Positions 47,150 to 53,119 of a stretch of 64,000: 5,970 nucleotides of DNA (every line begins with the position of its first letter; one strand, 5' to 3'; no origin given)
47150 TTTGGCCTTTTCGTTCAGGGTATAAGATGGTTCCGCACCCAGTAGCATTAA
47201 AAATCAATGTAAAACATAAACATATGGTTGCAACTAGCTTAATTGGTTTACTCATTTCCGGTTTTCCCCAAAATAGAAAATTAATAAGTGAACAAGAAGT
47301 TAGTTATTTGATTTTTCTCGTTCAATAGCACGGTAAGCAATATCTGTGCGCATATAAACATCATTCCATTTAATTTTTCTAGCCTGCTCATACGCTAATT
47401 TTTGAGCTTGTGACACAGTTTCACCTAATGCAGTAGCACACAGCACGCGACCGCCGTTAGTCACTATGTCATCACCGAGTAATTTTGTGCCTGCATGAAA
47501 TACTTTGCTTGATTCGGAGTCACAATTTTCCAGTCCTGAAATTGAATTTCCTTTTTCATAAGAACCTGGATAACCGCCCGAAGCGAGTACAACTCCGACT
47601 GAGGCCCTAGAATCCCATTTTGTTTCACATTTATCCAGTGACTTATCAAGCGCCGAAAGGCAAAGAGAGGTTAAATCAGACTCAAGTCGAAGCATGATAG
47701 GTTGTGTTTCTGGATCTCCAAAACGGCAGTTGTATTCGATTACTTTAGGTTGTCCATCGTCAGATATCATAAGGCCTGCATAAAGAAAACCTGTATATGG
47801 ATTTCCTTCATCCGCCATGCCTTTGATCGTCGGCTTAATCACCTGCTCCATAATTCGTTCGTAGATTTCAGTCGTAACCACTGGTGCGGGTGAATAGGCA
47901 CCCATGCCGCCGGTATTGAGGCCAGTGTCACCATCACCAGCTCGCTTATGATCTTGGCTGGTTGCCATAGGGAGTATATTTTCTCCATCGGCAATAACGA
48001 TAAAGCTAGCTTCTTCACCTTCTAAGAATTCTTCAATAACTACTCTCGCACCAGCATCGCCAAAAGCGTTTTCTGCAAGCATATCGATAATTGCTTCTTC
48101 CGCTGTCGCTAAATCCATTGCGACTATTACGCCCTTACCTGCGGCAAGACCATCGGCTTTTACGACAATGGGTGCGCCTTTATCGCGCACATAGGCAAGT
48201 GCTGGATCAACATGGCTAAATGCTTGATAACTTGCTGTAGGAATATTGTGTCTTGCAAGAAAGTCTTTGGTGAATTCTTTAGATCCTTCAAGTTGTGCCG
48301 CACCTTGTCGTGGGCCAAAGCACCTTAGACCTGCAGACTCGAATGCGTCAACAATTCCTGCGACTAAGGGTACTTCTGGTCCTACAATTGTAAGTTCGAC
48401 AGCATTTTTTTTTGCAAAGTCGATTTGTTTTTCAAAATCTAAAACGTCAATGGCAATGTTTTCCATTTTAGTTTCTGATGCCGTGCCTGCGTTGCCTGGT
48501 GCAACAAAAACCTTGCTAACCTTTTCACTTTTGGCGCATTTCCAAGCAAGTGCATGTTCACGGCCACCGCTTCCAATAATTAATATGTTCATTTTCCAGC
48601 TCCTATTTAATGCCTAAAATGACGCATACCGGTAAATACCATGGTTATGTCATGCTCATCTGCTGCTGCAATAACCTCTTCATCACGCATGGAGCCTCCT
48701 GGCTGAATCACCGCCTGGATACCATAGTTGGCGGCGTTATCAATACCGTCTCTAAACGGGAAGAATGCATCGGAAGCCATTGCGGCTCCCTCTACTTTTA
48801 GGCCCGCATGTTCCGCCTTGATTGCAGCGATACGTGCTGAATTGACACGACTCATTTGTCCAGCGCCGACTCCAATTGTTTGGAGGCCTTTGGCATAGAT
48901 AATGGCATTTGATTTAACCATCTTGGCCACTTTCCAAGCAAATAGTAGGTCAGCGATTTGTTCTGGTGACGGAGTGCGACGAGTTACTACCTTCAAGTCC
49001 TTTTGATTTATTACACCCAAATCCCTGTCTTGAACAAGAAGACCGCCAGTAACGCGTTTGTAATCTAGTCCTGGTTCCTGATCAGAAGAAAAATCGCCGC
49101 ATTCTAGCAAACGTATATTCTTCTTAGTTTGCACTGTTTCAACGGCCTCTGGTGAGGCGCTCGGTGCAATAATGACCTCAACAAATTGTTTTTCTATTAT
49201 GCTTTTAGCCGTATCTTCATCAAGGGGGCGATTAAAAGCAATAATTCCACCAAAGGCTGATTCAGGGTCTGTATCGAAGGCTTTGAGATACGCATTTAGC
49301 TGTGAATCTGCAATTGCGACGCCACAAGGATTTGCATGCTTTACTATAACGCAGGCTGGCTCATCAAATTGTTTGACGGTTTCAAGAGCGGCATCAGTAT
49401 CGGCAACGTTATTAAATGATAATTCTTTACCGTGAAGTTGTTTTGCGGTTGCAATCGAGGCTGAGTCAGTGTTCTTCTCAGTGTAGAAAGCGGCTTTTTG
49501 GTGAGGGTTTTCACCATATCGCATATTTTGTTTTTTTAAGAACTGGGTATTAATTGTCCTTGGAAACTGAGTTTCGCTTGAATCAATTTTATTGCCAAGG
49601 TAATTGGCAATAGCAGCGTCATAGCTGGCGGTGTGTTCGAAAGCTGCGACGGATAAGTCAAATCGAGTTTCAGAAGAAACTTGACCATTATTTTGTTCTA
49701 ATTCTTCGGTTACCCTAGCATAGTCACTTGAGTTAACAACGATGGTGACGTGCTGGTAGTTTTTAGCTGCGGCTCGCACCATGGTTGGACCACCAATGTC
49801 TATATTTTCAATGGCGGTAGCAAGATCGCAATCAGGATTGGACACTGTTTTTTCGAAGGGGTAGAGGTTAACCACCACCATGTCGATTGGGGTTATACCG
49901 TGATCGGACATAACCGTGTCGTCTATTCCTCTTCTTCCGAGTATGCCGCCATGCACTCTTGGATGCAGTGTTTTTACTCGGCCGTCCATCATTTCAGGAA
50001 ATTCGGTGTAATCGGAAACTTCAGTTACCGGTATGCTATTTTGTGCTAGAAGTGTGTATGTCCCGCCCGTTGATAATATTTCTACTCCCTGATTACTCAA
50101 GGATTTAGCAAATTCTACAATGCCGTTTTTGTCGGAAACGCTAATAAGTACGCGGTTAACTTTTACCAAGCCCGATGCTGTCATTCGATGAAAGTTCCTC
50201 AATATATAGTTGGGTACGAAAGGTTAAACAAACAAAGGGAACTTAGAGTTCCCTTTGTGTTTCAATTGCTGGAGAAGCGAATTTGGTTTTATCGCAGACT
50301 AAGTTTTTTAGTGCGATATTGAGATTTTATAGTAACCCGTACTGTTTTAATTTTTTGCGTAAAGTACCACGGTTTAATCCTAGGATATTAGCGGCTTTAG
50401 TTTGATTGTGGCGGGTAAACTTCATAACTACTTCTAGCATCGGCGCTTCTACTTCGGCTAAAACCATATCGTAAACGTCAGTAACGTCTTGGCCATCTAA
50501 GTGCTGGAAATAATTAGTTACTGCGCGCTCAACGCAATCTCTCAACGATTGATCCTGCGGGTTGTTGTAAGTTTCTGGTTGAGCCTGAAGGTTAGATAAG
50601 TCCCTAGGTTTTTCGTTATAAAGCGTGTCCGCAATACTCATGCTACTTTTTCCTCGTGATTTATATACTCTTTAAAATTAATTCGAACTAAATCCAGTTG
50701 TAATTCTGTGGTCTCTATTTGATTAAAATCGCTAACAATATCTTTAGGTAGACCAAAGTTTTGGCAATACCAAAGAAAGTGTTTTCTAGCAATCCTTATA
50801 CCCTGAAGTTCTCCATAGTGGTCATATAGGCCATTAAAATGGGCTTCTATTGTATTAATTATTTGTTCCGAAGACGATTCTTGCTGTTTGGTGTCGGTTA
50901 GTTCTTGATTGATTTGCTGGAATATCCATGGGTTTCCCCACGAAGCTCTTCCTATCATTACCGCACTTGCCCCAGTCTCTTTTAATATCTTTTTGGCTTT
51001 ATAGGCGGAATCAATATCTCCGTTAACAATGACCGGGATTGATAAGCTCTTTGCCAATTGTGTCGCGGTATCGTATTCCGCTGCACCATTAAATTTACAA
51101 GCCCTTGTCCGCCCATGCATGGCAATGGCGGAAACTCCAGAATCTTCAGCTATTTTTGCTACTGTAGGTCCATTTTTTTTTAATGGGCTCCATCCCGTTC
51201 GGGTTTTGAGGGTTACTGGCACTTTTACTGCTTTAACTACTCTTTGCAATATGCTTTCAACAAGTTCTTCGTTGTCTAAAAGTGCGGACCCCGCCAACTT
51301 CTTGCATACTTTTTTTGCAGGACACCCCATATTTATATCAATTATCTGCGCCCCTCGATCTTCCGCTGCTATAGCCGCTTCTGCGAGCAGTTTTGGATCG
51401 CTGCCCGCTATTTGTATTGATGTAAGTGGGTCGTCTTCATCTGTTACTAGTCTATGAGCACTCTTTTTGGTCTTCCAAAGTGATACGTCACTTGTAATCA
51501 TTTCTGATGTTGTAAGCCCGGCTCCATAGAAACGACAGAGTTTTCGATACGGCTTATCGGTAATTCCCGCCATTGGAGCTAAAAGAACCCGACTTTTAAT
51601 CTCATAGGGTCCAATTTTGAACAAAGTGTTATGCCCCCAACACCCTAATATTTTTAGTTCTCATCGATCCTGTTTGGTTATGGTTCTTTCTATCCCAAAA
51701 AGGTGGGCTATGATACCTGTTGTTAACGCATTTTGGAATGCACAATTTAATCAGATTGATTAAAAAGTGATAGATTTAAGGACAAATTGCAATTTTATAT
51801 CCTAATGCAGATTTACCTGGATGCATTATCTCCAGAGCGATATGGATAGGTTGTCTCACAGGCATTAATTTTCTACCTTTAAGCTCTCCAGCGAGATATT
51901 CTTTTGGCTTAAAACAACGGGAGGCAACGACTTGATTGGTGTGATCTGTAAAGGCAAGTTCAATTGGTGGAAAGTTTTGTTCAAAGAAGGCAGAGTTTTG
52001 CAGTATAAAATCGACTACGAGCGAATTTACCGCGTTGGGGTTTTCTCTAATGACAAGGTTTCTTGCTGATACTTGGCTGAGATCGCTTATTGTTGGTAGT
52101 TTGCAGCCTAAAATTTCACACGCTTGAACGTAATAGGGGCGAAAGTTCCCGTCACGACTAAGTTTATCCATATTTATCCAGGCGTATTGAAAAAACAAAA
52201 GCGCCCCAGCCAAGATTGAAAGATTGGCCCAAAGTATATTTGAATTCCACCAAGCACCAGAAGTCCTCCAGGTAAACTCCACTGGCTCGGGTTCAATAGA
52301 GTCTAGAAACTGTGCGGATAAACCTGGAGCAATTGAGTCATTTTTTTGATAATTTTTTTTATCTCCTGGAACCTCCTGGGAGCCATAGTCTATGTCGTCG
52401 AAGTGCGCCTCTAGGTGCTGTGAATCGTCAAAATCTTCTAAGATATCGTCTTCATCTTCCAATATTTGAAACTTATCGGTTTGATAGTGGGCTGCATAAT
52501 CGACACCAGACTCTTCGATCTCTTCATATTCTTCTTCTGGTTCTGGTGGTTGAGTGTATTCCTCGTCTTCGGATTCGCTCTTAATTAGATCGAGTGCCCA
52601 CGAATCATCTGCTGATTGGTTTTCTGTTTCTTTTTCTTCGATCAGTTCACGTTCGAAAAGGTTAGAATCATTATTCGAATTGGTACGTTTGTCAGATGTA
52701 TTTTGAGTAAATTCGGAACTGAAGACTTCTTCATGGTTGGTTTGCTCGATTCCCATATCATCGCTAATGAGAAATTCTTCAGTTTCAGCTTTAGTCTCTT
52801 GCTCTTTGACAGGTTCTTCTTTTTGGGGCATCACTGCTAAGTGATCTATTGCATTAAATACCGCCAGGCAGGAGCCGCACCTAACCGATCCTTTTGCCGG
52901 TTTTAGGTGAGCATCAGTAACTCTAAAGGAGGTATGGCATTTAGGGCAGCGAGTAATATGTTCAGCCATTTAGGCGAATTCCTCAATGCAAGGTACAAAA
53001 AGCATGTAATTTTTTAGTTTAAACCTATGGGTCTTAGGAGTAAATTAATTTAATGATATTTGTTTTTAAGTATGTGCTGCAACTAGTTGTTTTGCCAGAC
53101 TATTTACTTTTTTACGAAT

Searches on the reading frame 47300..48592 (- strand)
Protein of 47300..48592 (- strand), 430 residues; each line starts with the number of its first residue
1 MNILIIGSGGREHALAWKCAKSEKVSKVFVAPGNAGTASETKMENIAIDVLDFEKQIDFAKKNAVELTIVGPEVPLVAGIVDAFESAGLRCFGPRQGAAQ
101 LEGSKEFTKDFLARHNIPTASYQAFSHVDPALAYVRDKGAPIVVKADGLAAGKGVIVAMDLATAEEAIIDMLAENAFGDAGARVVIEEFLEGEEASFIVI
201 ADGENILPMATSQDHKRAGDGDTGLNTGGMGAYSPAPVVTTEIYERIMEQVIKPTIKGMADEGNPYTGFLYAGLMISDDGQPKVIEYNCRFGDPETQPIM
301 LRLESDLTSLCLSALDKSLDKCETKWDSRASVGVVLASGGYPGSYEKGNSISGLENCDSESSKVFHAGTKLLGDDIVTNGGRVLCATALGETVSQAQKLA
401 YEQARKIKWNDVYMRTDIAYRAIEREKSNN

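Call 41: search_protein_families(library=pfam, proteins=[window:47300-48592:-], max_evalue=0.00001)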
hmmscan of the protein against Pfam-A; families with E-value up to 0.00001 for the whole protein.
window:47300-48592:- (430 aa): 5 families
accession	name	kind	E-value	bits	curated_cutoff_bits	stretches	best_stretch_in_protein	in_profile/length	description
PF01071.24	GARS_A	-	1e-83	280.4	27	1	103-296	1-194/194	Phosphoribosylglycinamide synthetase, ATP-grasp (A) domain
PF02844.21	GARS_N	-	1.2e-39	135.5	29.5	1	1-102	1-100/100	Phosphoribosylglycinamide synthetase, N domain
PF02843.22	GARS_C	-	1.3e-32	112.4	34.8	1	331-421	1-92/92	Phosphoribosylglycinamide synthetase, C domain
PF02655.19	ATP-grasp_3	-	5.8e-07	30.2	23.2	1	135-292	27-158/160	ATP-grasp domain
PF02786.22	CPSase_L_D2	-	7.8e-07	29.3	19.8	1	107-262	4-155/211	Carbamoyl-phosphate synthase L chain, ATP binding domain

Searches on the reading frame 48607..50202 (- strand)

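Call 41: search_protein_families(library=pfam, proteins=[window:48607-50202:-], max_evalue=0.00001)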
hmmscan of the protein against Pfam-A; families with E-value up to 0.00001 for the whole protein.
window:48607-50202:- (531 aa): 2 families
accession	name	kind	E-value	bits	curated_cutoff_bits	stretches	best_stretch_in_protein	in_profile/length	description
PF01808.24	AICARFT_IMPCHas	-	1e-129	432.9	25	1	145-462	1-311/311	AICARFT/IMPCHase bienzyme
PF02142.27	MGS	-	5.7e-25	87.7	24.1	1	27-140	1-94/94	MGS-like domain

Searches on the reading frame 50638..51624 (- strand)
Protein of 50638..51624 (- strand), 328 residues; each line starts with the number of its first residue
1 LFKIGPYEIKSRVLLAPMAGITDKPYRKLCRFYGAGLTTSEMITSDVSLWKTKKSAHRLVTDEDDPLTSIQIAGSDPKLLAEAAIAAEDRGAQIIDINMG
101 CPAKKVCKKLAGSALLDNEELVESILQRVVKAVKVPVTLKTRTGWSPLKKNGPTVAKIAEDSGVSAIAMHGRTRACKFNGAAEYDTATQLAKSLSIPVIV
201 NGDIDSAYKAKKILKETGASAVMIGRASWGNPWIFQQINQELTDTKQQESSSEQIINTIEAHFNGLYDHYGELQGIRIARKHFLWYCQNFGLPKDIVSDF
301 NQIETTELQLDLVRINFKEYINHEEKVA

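Call 41: search_protein_families(library=pfam, proteins=[window:50638-51624:-], max_evalue=0.00001)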
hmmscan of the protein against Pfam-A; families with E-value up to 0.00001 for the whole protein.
window:50638-51624:- (328 aa): 2 families
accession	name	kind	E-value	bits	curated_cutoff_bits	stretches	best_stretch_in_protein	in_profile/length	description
PF01207.24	Dus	-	4.8e-93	312.1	20.4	1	14-319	1-308/311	Dihydrouridine synthase (Dus)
PF01180.27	DHO_dh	-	2.6e-07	30.6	27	0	189-244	232-289/291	Dihydroorotate dehydrogenase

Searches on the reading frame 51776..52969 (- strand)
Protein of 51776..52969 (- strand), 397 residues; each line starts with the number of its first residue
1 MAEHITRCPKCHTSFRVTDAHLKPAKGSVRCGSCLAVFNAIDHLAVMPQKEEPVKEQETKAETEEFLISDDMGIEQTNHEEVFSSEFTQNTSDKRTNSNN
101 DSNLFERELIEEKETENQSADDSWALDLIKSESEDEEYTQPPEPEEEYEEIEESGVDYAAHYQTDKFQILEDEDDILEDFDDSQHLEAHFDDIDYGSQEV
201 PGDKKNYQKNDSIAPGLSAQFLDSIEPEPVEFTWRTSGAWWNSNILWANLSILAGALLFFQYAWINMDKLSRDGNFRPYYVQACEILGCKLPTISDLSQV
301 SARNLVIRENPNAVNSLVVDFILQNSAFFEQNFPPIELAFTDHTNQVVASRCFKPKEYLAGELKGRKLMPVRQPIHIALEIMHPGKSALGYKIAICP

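Call 41: search_protein_families(library=pfam, proteins=[window:51776-52969:-], max_evalue=0.00001)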
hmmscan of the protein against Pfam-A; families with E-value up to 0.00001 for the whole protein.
window:51776-52969:- (397 aa): 3 families
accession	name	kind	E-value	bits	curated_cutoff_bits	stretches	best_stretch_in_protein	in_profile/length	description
PF11906.13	DUF3426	-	5.8e-37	127.5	27.7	1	250-394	1-146/147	Protein of unknown function (DUF3426)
PF13719.11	Zn_ribbon_5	-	1.7e-10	40.9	29.3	1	5-40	2-37/37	zinc-ribbon domain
PF13717.11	Zn_ribbon_4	-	1.8e-09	37.8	30.3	1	5-39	2-36/36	zinc-ribbon domain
